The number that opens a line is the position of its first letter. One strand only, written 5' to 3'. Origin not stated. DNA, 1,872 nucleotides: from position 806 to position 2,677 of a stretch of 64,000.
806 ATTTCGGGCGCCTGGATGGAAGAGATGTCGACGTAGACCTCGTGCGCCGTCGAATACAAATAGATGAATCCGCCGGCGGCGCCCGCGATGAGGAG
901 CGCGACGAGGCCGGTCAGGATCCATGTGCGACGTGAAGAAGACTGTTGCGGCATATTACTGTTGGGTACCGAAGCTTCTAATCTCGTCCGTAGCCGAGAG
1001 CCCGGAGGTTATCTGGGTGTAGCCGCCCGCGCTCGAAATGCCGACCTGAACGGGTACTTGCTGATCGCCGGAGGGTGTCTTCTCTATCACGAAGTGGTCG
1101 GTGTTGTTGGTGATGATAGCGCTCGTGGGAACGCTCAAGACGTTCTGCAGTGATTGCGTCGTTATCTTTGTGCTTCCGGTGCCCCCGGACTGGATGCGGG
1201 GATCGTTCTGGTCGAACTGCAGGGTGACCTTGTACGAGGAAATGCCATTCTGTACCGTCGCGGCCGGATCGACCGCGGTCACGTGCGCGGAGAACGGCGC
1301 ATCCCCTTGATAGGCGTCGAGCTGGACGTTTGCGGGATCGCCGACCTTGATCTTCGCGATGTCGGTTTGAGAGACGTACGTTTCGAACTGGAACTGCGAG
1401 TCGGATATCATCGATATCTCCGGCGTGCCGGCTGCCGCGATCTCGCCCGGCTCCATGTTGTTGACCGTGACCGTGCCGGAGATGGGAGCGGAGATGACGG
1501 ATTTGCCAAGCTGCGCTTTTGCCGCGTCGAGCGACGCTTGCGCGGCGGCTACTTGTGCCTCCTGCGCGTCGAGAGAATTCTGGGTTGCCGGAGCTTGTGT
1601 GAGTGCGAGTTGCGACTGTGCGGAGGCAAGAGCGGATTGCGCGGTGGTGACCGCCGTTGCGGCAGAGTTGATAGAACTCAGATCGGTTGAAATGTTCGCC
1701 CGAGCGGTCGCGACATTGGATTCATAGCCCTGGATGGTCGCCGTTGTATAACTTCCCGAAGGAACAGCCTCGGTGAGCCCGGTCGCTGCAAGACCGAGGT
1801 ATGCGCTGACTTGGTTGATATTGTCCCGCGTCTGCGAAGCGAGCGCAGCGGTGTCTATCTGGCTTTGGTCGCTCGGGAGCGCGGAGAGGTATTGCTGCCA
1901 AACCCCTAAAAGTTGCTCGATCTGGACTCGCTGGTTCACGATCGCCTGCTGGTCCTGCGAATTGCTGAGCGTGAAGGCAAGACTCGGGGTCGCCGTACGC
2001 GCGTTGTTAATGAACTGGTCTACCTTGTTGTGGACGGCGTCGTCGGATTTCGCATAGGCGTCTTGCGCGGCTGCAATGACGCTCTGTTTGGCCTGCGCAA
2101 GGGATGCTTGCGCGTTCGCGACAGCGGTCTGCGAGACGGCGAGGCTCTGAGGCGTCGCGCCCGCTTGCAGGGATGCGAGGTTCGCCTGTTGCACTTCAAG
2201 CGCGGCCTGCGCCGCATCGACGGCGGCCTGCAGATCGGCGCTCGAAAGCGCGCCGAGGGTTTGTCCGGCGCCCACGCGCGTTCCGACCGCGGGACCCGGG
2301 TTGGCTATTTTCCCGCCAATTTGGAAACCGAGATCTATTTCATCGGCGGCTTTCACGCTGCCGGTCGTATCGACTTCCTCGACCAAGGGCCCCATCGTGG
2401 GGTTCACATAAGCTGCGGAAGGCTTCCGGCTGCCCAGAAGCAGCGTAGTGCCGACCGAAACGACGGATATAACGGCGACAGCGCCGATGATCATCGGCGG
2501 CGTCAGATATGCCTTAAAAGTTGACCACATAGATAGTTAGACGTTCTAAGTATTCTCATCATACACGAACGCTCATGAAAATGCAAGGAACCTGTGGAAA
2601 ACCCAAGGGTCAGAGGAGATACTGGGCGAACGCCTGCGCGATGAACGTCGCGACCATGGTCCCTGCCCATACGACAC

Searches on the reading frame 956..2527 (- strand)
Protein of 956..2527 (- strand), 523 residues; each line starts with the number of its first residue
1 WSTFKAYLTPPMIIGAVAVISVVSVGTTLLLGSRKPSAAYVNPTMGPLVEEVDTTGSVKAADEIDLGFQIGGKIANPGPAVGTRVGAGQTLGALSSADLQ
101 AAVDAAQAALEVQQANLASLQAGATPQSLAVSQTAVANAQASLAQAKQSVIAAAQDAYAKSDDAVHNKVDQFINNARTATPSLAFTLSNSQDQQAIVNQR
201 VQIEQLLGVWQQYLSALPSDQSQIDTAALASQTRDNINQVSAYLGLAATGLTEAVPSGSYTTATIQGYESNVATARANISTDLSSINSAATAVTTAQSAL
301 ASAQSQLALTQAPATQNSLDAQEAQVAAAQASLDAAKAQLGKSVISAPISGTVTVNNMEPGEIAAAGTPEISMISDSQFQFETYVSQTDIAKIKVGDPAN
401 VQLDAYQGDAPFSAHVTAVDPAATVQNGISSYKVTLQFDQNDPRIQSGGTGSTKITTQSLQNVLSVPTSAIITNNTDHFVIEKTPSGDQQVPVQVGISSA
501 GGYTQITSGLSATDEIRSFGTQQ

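Call 34: search_protein_families(library=pfam, proteins=[window:956-2527:-], max_evalue=0.00001)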
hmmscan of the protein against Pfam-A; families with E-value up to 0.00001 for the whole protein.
window:956-2527:- (523 aa): 2 families
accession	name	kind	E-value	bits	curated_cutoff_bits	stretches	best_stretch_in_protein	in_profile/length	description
PF13437.12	HlyD_3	-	4.2e-12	47.2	22.2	1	344-446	1-104/106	HlyD family secretion protein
PF16576.10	HlyD_D23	-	3.3e-09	36.8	30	1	295-425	58-190/214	Barrel-sandwich domain of CusB or HlyD membrane-fusion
